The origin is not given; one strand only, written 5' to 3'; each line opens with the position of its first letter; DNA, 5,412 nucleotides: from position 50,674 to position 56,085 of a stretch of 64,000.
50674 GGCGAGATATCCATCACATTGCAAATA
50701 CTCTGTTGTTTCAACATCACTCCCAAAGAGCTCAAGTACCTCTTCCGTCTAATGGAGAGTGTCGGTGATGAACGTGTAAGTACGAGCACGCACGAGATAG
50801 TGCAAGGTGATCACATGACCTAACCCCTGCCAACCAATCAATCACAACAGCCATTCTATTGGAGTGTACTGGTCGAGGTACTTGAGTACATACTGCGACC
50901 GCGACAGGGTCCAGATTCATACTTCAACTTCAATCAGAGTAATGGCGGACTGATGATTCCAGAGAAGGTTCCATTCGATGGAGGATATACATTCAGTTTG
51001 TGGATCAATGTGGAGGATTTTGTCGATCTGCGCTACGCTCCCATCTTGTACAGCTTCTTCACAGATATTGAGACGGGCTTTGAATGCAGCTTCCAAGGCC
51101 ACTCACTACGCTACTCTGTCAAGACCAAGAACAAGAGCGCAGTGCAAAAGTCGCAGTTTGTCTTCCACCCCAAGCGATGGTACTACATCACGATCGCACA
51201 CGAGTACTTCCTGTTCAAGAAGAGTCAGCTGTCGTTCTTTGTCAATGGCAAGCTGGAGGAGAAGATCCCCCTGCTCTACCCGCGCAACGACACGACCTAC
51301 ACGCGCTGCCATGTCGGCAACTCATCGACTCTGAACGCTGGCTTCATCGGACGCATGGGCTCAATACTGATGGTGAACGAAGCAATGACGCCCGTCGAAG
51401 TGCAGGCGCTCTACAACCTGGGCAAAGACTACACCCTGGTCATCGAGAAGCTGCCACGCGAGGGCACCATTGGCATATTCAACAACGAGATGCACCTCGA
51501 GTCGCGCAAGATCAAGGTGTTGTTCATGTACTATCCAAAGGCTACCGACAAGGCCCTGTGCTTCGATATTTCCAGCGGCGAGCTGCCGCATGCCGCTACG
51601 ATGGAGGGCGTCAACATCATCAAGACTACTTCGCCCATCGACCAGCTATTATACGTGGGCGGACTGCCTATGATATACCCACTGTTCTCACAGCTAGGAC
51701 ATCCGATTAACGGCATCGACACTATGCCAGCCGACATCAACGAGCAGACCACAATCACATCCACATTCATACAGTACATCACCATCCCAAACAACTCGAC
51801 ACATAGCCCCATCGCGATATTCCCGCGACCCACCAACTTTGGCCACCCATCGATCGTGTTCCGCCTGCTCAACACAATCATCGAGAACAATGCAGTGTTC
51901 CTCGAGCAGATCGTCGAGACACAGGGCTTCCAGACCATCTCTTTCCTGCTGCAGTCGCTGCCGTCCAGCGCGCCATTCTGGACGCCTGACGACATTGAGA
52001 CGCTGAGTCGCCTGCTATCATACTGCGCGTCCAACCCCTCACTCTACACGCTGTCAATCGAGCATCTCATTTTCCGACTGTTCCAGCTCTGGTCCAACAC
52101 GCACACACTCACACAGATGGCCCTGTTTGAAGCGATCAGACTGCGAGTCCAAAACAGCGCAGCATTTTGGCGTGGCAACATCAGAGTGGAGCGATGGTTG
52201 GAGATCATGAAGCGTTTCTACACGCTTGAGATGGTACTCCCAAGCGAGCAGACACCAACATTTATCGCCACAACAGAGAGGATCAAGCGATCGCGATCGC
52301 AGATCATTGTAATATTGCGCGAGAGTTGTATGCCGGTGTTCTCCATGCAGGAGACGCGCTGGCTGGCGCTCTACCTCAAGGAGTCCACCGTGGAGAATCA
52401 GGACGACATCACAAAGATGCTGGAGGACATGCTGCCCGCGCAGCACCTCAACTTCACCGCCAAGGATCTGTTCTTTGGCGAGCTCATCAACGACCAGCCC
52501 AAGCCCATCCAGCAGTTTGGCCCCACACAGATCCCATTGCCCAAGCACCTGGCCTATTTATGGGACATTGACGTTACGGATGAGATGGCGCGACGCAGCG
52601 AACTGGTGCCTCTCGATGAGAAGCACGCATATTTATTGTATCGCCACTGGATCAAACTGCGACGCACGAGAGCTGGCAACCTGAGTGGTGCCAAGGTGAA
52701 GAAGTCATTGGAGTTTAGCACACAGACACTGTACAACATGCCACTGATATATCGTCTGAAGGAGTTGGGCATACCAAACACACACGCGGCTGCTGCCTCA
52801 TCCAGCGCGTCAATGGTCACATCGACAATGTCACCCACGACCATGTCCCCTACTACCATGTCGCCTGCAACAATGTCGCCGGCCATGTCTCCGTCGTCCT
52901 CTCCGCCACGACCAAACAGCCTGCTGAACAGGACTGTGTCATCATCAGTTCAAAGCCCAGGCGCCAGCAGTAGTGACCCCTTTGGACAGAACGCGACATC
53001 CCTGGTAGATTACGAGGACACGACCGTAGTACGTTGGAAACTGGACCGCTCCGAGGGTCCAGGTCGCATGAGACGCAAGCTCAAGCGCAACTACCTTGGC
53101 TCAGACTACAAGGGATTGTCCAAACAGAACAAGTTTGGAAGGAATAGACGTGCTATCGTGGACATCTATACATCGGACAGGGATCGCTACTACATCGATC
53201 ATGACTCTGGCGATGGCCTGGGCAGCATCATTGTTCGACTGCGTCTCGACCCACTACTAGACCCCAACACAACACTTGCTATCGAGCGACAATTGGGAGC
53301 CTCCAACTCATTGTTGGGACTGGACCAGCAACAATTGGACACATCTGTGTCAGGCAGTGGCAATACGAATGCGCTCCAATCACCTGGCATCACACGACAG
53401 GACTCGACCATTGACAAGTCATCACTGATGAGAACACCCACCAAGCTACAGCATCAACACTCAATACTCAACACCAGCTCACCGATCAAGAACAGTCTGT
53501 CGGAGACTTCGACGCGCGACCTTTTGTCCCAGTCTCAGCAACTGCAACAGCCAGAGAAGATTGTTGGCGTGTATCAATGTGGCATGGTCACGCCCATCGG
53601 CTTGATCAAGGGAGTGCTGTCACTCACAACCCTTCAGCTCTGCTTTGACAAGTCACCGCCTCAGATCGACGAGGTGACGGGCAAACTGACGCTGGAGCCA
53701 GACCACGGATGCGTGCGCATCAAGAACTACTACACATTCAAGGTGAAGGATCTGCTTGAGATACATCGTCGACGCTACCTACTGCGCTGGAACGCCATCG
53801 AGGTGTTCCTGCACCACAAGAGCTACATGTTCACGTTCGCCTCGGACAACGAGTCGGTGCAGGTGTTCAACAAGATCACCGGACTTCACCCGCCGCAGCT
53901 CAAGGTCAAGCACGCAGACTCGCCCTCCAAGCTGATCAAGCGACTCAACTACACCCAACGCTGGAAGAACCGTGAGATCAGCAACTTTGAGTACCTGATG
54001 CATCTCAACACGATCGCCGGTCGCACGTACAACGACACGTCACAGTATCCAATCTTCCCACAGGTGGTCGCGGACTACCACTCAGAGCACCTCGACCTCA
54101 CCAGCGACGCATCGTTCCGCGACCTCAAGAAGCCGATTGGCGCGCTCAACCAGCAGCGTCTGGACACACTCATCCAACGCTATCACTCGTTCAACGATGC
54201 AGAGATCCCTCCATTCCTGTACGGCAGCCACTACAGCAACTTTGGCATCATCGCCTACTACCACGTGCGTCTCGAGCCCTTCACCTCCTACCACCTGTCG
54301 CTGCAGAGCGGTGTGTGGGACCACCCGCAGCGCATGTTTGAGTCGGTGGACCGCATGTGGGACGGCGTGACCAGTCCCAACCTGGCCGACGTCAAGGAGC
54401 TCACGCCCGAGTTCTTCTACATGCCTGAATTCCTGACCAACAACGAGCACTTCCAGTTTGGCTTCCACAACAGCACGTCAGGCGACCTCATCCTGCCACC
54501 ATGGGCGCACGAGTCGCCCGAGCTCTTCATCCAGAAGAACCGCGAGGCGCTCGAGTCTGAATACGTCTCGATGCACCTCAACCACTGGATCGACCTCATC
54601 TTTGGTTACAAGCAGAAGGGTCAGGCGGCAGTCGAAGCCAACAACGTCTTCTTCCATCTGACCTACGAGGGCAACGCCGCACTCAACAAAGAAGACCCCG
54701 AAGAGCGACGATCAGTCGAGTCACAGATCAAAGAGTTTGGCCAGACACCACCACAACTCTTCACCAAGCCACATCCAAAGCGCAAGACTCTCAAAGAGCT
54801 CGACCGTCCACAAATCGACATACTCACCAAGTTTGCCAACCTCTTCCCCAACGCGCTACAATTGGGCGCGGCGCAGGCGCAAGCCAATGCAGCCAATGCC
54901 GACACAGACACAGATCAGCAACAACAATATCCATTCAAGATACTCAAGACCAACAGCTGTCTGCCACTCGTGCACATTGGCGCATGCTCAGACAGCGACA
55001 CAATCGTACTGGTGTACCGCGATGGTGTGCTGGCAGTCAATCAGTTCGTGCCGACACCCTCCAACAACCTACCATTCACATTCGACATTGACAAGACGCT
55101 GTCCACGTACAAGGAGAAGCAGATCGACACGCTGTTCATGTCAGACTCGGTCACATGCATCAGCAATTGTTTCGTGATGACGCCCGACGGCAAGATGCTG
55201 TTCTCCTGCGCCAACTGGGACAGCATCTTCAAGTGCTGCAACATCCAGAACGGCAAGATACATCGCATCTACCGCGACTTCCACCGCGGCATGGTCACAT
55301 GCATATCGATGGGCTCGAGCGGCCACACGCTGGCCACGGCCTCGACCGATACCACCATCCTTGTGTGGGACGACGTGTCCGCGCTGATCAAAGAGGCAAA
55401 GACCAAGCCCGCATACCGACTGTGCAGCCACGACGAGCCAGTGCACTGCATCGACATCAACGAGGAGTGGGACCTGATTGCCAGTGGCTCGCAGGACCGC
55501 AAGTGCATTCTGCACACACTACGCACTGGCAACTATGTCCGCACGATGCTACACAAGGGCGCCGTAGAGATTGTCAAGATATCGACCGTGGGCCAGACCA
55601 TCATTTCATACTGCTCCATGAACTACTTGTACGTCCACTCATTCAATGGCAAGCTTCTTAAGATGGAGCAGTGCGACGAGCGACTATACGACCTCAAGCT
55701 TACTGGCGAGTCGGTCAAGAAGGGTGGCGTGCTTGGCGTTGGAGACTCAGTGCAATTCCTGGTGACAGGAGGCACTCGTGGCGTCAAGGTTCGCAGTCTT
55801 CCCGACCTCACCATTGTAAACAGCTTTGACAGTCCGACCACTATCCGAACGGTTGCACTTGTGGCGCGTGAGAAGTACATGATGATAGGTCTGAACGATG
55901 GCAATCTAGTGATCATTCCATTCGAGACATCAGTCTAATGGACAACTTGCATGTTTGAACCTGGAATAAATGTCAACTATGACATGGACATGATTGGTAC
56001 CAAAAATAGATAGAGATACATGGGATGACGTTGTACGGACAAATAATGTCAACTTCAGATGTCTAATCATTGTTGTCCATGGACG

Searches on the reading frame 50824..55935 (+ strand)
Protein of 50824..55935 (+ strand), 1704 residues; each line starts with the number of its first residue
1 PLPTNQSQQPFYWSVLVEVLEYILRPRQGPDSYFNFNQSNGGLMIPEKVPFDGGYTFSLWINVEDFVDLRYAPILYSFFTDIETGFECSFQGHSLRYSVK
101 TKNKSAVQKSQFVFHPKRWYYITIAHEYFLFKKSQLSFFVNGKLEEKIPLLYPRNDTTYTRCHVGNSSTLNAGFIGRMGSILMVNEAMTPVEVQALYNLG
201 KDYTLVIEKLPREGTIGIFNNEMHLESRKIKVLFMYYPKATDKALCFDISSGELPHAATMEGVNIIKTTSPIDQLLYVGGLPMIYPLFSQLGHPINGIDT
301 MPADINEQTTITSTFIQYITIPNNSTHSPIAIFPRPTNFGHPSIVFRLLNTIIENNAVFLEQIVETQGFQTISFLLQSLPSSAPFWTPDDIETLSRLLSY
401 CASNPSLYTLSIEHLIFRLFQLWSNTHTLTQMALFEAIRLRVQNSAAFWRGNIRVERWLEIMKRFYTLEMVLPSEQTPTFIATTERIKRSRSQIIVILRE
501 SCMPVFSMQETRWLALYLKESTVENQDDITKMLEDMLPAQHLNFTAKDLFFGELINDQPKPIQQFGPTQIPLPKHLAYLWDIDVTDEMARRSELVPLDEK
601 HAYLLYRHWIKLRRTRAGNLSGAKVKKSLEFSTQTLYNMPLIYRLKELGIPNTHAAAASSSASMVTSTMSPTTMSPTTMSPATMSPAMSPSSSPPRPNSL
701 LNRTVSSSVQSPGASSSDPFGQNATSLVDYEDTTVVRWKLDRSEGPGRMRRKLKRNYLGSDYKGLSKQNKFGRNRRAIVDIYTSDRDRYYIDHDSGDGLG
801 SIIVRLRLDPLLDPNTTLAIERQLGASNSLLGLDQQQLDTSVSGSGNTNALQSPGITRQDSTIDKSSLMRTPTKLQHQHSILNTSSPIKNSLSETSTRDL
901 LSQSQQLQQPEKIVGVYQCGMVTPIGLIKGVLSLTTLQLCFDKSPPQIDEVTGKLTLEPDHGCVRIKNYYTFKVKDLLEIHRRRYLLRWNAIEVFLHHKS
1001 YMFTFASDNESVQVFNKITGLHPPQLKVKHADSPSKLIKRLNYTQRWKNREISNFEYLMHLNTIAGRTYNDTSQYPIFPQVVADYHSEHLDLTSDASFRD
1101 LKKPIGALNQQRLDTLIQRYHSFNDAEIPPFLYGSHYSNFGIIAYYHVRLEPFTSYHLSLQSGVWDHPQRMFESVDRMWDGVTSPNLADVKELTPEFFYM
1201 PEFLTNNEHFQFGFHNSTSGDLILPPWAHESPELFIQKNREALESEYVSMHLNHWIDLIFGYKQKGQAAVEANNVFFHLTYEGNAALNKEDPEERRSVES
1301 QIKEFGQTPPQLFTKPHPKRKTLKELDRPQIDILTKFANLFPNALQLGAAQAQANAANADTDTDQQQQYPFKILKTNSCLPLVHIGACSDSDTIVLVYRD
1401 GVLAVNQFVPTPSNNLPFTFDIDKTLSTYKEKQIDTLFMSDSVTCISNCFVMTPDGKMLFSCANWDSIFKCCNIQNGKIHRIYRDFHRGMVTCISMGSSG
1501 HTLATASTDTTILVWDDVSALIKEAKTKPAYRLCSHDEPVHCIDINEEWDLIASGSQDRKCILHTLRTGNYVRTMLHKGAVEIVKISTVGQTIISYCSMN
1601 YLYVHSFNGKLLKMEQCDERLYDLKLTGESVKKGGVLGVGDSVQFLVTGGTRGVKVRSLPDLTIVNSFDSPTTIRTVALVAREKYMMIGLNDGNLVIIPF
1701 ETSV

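Call 25: search_protein_families(library=pfam, proteins=[window:50824-55935:+], max_evalue=0.001)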
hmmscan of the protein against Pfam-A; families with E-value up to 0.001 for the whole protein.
window:50824-55935:+ (1704 aa): 21 families
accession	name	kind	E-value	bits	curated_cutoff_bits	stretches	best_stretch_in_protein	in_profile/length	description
PF02138.23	Beach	-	1.3e-117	392.5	26.8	1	1045-1320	1-276/276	Beige/BEACH domain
PF20426.4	NBCH_WD40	-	5.4e-36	124.6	50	1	1432-1702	68-344/350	Neurobeachin beta propeller domain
PF25174.1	Beta-prop_THOC3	-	1.3e-20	74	305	2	1487-1693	1-193/272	THOC3 beta-propeller domain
PF14844.12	PH_BEACH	-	4.5e-20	72.1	27.5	1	919-1018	1-98/99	PH domain associated with Beige/BEACH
PF15787.11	DUF4704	-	2.1e-19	70.2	22.9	2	344-533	65-262/486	Neurobeachin/BDCP, DUF4704 alpha solenoid region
PF24814.1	WD40_Prp19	-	2.1e-14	53.7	320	2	1451-1579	14-133/281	Prp19 WD40 domain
PF25173.1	Beta-prop_WDR3_1st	-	2.4e-13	50.6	154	1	1448-1603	33-180/184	WDR3 first beta-propeller domain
PF24817.1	WD40_WDHD1_1st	-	1.8e-09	37.7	109.9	1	1430-1516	72-156/291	WDHD1 first WD40 domain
PF23414.1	Beta-prop_EML_2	-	2.2e-09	37.5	90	1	1411-1574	7-161/266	Echinoderm microtubule-associated protein second beta-propeller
PF13385.13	Laminin_G_3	-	2.3e-09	38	27.6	1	40-194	4-151/151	Concanavalin A-like lectin/glucanases superfamily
PF00400.38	WD40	-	3.2e-09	37.4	27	1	1487-1516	10-39/39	WD domain, G-beta repeat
PF24807.1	WD40_CDC20-Fz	-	3.6e-09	36.8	200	1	1448-1584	55-183/292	CDC20/Fizzy WD40 domain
PF24805.1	EIF3I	-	3.7e-09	36.6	200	1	1535-1597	50-112/324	EIF3I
PF25172.1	Beta-prop_WDR3_2nd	-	6.4e-08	32.6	140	0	1531-1590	169-229/293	WDR3 second beta-propeller domain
PF25047.1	Beta-prop_TEP1_2nd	-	8.5e-08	32.1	89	1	1487-1609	89-206/255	TEP-1 second beta-propeller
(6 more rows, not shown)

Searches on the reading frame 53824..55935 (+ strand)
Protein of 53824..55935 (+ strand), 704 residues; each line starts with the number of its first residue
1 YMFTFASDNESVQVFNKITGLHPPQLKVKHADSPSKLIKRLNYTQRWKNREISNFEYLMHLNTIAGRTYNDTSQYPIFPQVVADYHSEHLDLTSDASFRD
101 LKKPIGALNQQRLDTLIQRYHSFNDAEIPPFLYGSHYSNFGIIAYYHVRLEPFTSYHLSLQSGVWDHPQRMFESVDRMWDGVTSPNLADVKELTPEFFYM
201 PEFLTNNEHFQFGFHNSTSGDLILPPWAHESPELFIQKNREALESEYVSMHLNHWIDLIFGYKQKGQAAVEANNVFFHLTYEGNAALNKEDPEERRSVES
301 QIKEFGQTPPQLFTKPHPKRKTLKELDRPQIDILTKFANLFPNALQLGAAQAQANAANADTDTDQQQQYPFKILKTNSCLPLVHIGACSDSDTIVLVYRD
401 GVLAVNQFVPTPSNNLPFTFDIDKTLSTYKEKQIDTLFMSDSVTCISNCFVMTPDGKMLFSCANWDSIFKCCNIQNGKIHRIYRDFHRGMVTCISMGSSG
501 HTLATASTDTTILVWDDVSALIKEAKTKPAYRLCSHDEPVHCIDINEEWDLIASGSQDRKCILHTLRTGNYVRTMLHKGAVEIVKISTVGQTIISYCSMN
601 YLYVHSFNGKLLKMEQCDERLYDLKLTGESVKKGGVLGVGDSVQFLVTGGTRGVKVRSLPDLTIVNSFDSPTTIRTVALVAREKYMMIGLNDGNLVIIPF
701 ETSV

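Call 42: find_homologous_proteins(query=window:53824-55935:+, max_evalue=1e-20)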
Query window:53824-55935:+ (704 aa): 1487 proteins with E <= 1e-20 among 5981 candidates; the best 120 are listed.
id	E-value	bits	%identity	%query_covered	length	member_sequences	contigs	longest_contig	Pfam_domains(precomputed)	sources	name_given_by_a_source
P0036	8.8e-150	518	40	99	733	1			PF25168.2,PF25174.2,PF24814.2,PF24105.2,PF24805.2,PF23381.2,PF25173.2,PF25171.2,PF12894.14,PF25175.2,PF24817.2,PF24796.2,PF23409.2,PF02138.24,PF25172.2,PF20426.5,PF25391.2,PF23869.2,PF24807.2,PF25047.1,PF14844.13,PF00400.39,PF23414.2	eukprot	eukprot:TRINITY_DN1325_c0_g1_i2.p1 TRINITY_DN1325_c0_g1~~TRINITY_DN1325_c0_g1_i2.p1 ORF type:complet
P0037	6.2e-149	516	39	99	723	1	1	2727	PF25168.2,PF24105.2,PF24805.2,PF23411.2,PF13570.14,PF24817.2,PF02138.24,PF20426.5,PF14844.13,PF00400.39,PF23414.2,PF25174.2,PF24814.2,PF23381.2,PF25173.2,PF25171.2,PF12894.14,PF25175.2,PF24796.2,PF24780.2,PF25172.2,PF24782.3,PF25391.2,PF23419.3,PF24807.2,PF25047.1,PF23098.2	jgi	-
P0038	8.9e-140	485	38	100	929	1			PF16057.11,PF25174.2,PF24814.2,PF24805.2,PF23381.2,PF25173.2,PF25171.2,PF25175.2,PF24817.2,PF24796.2,PF02138.24,PF25172.2,PF20426.5,PF24807.2,PF25047.1,PF14844.13,PF00400.39,PF23414.2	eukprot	eukprot:TRINITY_DN9301_c0_g1_i1.p1 TRINITY_DN9301_c0_g1~~TRINITY_DN9301_c0_g1_i1.p1 ORF type:complet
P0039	3.6e-139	483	43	73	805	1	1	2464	PF25168.2,PF25174.2,PF24814.2,PF24105.2,PF23381.2,PF25173.2,PF25175.2,PF02138.24,PF25172.2,PF20426.5,PF24807.2,PF25047.1,PF14844.13,PF00400.39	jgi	-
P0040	1.2e-138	482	39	99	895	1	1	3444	PF25168.2,PF23748.2,PF24105.2,PF24805.2,PF23342.2,PF23760.2,PF24817.2,PF23393.3,PF23389.2,PF02138.24,PF20426.5,PF14844.13,PF00400.39,PF23414.2,PF23410.5,PF25174.2,PF24814.2,PF23381.2,PF25173.2,PF25171.2,PF12894.14,PF25175.2,PF24796.2,PF23409.2,PF25172.2,PF24782.3,PF25391.2,PF24807.2,PF25047.1,PF2309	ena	-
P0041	1.0e-136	475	38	100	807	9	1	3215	PF25168.2,PF25174.2,PF24814.2,PF24105.2,PF24805.2,PF23381.2,PF25173.2,PF23411.2,PF25175.2,PF24817.2,PF24796.2,PF02138.24,PF25172.2,PF20426.5,PF25391.2,PF24807.2,PF25047.1,PF14844.13,PF00400.39,PF23414.2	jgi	-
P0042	1.3e-136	475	38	99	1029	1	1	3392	PF16057.11,PF25168.2,PF24105.2,PF24805.2,PF23342.2,PF24817.2,PF23393.3,PF02138.24,PF20426.5,PF06469.17,PF14844.13,PF00400.39,PF23414.2,PF25174.2,PF24814.2,PF23381.2,PF25173.2,PF25175.2,PF24796.2,PF23409.2,PF25172.2,PF24782.3,PF25391.2,PF24807.2,PF25047.1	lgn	-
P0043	4.1e-135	470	37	100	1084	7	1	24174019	PF16057.11,PF25168.2,PF25174.2,PF24814.2,PF24805.2,PF23381.2,PF25173.2,PF23411.2,PF25171.2,PF25175.2,PF24817.2,PF24796.2,PF02138.24,PF25172.2,PF20426.5,PF25391.2,PF24807.2,PF25047.1,PF14844.13,PF00400.39,PF23414.2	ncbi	ncbi:hypothetical protein ACROYT_G035996 [Oculina patagonica]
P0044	3.6e-133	463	44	68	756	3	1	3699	PF25168.2,PF25174.2,PF24814.2,PF24105.2,PF24805.2,PF25048.2,PF23381.2,PF25173.2,PF25171.2,PF25175.2,PF24817.2,PF24796.2,PF02138.24,PF25172.2,PF24782.3,PF20426.5,PF24807.2,PF00400.39,PF23414.2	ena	-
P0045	2.5e-132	461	53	45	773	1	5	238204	PF25168.2,PF25174.2,PF24814.2,PF24105.2,PF24805.2,PF23381.2,PF25173.2,PF25175.2,PF24817.2,PF24796.2,PF23409.2,PF02138.24,PF25172.2,PF24782.3,PF20426.5,PF25391.2,PF24807.2,PF25047.1,PF14844.13,PF00400.39,PF23414.2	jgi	jgi:hypothetical protein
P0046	5.8e-132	459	54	42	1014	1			PF25174.2,PF24814.2,PF24105.2,PF24805.2,PF23381.2,PF25173.2,PF13385.14,PF25171.2,PF25175.2,PF24817.2,PF24796.2,PF02138.24,PF25172.2,PF20426.5,PF24807.2,PF25047.1,PF14844.13,PF00400.39,PF23098.2,PF23414.2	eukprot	eukprot:c12_g1_i1.p1 GENE.c12_g1_i1~~c12_g1_i1.p1 ORF type:complete len:1043 (-),score=208.99 c12_g1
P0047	1.1e-131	459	39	100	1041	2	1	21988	PF16057.11,PF25174.2,PF24814.2,PF24805.2,PF23381.2,PF25173.2,PF25175.2,PF24817.2,PF24796.2,PF02138.24,PF25172.2,PF20426.5,PF25391.2,PF24807.2,PF25047.1,PF14844.13,PF00400.39,PF23414.2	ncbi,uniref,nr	ncbi:8239_t:CDS:2 [Ambispora gerdemannii]|uniref:Beige protein homolog 1 n=1 Tax=Ambispora gerdemann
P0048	2.5e-131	457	38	100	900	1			PF25168.2,PF23410.5,PF25174.2,PF24814.2,PF24805.2,PF23381.2,PF25173.2,PF25171.2,PF13570.14,PF25175.2,PF24817.2,PF24796.2,PF23409.2,PF02138.24,PF25172.2,PF20426.5,PF24807.2,PF25047.1,PF14844.13,PF00400.39,PF23414.2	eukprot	eukprot:TRINITY_DN13517_c0_g1_i1.p1 TRINITY_DN13517_c0_g1~~TRINITY_DN13517_c0_g1_i1.p1 ORF type:comp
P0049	1.6e-130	455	39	98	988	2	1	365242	PF16057.11,PF25174.2,PF24814.2,PF24805.2,PF23381.2,PF25173.2,PF25175.2,PF24817.2,PF02138.24,PF25172.2,PF20426.5,PF24807.2,PF25047.1,PF14844.13,PF00400.39,PF23414.2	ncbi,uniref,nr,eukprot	ncbi:predicted protein [Nematostella vectensis]|uniref:Uncharacterized protein n=1 Tax=Nematostella 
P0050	1.6e-130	455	37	98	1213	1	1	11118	PF16057.11,PF25168.2,PF24105.2,PF24805.2,PF23342.2,PF24817.2,PF02138.24,PF20426.5,PF14844.13,PF00400.39,PF23414.2,PF23410.5,PF25174.2,PF24814.2,PF23381.2,PF25173.2,PF25171.2,PF25175.2,PF24796.2,PF23409.2,PF25172.2,PF25391.2,PF24807.2,PF25047.1,PF23756.2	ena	-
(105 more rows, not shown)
